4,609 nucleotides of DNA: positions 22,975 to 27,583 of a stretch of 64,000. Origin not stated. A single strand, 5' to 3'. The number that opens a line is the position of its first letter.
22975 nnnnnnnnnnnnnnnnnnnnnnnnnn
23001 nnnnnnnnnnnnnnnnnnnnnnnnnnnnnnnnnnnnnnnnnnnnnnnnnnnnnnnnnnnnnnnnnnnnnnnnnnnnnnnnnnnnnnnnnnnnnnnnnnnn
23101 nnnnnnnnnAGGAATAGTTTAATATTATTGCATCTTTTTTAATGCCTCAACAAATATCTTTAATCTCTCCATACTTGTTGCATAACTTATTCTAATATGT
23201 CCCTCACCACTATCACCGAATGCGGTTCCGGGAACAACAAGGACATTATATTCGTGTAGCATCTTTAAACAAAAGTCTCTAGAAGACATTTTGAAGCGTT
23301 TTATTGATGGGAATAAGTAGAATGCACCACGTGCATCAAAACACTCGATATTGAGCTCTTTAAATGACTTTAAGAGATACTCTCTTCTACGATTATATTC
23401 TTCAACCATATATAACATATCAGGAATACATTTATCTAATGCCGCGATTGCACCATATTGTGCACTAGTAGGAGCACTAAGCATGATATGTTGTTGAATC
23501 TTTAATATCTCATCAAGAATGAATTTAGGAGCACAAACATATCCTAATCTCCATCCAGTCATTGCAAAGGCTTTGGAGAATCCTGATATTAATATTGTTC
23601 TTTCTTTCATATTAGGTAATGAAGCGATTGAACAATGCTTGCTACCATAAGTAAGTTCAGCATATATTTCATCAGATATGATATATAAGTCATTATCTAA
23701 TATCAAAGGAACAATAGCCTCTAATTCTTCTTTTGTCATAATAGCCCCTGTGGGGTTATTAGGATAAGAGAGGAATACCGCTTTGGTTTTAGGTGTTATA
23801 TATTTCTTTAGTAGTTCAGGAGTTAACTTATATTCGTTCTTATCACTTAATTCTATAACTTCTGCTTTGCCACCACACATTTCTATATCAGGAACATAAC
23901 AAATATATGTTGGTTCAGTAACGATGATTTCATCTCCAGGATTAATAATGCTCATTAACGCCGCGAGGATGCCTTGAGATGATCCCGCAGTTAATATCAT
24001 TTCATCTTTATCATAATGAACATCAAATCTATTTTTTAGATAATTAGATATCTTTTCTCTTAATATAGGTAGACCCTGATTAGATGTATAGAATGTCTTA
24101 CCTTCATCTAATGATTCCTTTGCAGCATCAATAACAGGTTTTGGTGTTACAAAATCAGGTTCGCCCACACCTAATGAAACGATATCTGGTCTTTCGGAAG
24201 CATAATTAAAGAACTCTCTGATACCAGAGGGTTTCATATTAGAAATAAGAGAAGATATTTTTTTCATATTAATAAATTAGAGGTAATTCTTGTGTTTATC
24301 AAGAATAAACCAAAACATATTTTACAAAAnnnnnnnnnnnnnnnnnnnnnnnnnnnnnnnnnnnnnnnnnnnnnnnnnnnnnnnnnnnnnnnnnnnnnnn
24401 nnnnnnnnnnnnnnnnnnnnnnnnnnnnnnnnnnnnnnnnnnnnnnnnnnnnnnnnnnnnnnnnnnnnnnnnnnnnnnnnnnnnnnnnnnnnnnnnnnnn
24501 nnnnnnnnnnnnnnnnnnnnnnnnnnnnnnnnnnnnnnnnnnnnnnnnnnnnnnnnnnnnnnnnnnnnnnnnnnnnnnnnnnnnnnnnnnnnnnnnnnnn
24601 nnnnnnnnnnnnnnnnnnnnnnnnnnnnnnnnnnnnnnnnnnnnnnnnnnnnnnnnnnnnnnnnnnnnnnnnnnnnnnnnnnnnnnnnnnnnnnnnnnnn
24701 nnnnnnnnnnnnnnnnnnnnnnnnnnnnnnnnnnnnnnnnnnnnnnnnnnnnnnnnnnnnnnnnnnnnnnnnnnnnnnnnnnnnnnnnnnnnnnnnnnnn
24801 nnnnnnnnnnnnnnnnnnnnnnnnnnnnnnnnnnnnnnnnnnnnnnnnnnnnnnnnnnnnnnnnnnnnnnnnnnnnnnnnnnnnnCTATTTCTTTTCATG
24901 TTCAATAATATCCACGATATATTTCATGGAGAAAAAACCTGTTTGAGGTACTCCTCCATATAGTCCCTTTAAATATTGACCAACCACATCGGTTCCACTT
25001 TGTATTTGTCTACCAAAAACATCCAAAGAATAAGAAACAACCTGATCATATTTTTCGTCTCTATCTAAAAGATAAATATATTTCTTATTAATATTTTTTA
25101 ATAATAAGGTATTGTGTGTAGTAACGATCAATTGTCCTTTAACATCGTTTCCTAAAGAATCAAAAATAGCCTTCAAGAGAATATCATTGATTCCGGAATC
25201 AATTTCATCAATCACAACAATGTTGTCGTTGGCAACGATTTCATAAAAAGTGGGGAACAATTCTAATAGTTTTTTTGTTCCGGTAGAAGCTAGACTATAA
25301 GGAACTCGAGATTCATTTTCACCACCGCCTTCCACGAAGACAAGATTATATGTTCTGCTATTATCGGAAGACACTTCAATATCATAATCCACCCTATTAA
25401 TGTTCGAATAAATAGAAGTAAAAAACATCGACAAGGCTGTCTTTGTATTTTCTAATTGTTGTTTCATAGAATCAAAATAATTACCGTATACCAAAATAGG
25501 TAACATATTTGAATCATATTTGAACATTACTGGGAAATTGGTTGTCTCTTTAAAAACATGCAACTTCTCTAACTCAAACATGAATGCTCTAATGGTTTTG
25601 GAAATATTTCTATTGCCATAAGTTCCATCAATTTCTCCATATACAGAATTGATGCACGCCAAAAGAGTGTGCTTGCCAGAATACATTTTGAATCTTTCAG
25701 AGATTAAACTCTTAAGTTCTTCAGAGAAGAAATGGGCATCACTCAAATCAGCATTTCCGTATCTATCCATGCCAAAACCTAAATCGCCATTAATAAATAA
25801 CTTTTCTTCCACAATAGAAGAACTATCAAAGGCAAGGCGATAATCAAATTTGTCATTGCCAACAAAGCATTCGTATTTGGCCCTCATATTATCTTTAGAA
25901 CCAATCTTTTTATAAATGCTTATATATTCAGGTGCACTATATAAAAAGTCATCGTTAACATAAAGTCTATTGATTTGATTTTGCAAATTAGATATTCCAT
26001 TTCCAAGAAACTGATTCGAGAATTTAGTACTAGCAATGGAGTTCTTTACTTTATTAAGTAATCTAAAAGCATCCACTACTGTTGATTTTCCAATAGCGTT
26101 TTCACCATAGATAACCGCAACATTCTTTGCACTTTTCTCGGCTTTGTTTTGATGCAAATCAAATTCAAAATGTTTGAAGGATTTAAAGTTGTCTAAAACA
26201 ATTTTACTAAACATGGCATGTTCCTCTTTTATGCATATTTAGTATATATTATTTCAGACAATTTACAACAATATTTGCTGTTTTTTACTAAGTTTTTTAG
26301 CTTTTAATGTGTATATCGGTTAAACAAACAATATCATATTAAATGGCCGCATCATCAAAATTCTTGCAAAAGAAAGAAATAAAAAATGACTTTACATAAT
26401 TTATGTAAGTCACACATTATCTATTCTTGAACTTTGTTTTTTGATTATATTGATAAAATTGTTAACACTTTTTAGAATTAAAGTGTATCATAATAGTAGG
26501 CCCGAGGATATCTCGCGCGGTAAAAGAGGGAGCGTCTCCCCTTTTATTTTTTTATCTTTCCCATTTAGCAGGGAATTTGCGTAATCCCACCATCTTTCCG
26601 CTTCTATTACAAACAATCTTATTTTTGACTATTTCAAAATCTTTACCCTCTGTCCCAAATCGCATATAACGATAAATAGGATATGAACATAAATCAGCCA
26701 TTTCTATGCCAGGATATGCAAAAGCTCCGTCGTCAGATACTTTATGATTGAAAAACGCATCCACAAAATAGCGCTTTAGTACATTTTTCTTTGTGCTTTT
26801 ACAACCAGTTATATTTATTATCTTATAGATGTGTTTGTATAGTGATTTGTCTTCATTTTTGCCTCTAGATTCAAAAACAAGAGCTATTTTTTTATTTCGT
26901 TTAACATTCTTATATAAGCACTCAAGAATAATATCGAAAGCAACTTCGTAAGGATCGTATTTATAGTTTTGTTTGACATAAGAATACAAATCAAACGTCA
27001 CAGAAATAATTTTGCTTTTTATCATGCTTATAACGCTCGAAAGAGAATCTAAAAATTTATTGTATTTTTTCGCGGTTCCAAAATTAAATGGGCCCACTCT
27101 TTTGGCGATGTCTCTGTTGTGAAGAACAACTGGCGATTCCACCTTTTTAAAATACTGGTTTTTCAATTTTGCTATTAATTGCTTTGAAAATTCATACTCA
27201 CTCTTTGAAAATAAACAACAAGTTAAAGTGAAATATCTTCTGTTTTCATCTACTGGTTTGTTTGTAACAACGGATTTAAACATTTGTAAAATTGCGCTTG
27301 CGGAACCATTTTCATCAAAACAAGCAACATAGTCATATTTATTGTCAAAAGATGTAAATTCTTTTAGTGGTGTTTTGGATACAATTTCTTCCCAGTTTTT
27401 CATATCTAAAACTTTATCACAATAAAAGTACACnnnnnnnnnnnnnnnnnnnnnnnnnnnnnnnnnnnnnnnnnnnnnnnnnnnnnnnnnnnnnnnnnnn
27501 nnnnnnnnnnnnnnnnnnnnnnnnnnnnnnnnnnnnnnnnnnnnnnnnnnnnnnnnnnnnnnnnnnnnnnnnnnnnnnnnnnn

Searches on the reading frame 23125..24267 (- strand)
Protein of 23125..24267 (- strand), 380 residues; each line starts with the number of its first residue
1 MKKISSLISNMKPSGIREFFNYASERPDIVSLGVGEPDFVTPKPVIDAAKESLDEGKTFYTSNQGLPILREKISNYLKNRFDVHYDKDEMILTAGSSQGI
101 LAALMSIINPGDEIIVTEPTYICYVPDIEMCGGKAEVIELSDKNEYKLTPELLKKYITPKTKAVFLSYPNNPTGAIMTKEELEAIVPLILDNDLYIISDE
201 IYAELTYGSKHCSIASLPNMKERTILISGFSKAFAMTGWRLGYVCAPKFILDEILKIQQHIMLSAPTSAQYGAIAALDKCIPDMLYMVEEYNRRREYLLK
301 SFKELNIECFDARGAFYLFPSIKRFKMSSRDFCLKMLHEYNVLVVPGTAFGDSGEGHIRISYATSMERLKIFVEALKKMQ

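Call 48: search_protein_families(library=pfam, proteins=[window:23125-24267:-], max_evalue=0.001)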
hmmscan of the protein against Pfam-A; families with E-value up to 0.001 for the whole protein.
window:23125-24267:- (380 aa): 4 families
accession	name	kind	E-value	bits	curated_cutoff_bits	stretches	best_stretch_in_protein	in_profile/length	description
PF00155.27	Aminotran_1_2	-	2e-67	228.4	19.7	1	28-376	2-361/361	Aminotransferase class I and II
PF01041.23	DegT_DnrJ_EryC1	-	1.4e-08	34.8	19.8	1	80-199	32-145/360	DegT/DnrJ/EryC1/StrS aminotransferase family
PF00266.25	Aminotran_5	-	8e-08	32.1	21.5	1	86-185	60-164/371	Aminotransferase class-V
PF01053.26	Cys_Met_Meta_PP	-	6.1e-05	22.2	27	1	96-187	76-161/381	Cys/Met metabolism PLP-dependent enzyme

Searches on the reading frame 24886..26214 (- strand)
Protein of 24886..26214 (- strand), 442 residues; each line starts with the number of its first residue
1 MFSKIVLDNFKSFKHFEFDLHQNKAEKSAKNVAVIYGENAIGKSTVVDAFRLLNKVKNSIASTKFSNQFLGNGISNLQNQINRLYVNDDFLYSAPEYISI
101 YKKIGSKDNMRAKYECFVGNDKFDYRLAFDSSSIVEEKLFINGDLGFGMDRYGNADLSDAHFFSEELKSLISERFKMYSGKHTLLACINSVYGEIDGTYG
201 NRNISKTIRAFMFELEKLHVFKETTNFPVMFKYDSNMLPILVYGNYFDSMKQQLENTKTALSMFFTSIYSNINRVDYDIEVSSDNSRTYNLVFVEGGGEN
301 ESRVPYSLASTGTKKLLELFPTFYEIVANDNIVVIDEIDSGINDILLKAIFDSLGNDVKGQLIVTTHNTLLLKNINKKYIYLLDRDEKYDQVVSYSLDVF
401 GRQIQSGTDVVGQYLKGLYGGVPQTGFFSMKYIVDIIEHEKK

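Call 48: search_protein_families(library=pfam, proteins=[window:24886-26214:-], max_evalue=0.001)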
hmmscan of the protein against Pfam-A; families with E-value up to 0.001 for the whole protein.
window:24886-26214:- (442 aa): 4 families
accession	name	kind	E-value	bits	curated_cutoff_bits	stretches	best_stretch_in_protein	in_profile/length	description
PF13304.12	AAA_21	-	8.7e-17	62.6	27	2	292-372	221-303/304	AAA domain, putative AbiEii toxin, Type IV TA system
PF13175.12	AAA_15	-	2.7e-09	37.6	32.1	1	1-369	1-371/374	AAA ATPase domain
PF02463.25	SMC_N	-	9.3e-08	32.2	40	1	3-379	3-209/220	RecF/RecN/SMC N terminal domain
PF13476.12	AAA_23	-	5.8e-07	30.8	27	1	4-206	1-132/201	AAA domain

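Call 78: search_protein_families(library=padloc, proteins=[window:24886-26214:-], max_evalue=0.01)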
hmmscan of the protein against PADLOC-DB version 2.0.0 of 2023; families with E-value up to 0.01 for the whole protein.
window:24886-26214:- (442 aa): 98 families (the best 25 are shown)
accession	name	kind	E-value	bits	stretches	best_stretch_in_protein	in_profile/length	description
PDLC02335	AbiLi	-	1.7e-41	140.4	1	1-430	49-292/326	AbiLi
PDLC02980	AriA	-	4.8e-18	64.2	2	292-372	221-303/304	-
PDLC04135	mad3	-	1.4e-16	59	1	2-391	2-345/374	mads_3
PDLC00271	PtuA1|PtuA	-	1.1e-13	49.6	2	3-80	4-75/421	AAA ATPase domain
PDLC04426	PDC-M12A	-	1.4e-13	49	2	272-374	225-325/369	-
PDLC04182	HEC-01A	-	9e-13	46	2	4-54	6-55/406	-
PDLC04541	PDC-M25A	-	1.2e-12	45.6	2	253-376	199-314/380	-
PDLC04392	PDC-M07A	-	1.3e-12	45.6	2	278-378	255-357/432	-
PDLC04391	PDC-M07A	-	1.4e-12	45.4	2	1-59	1-50/412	-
PDLC04393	PDC-M07A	-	6.9e-12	43.1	2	1-58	1-49/435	-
PDLC00284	PtuA1|PtuA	-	1.2e-11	42.2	2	313-393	375-456/545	AAA ATPase domain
PDLC00295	PtuA1|PtuA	-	2e-11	41.6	2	4-59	5-61/451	AAA ATPase domain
PDLC00292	PtuA1|PtuA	-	2.2e-11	40.9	1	3-62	310-367/726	AAA ATPase domain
PDLC00278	PtuA1|PtuA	-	4.6e-11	40.7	1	3-52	4-45/436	AAA ATPase domain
PDLC00304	PtuA1|PtuA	-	6.4e-11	40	2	2-71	12-80/444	AAA ATPase domain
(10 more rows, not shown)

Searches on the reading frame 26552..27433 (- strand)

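Call 48: search_protein_families(library=pfam, proteins=[window:26552-27433:-], max_evalue=0.001)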
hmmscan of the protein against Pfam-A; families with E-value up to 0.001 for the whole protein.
window:26552-27433:- (293 aa): 1 family
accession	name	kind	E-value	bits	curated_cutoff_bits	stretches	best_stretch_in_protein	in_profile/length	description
PF12686.12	DUF3800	-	1.3e-08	36.1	21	1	40-256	5-149/149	Protein of unknown function (DUF3800)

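Call 78: search_protein_families(library=padloc, proteins=[window:26552-27433:-], max_evalue=0.01)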
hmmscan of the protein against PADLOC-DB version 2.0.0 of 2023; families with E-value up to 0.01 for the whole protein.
window:26552-27433:- (293 aa): 0 families
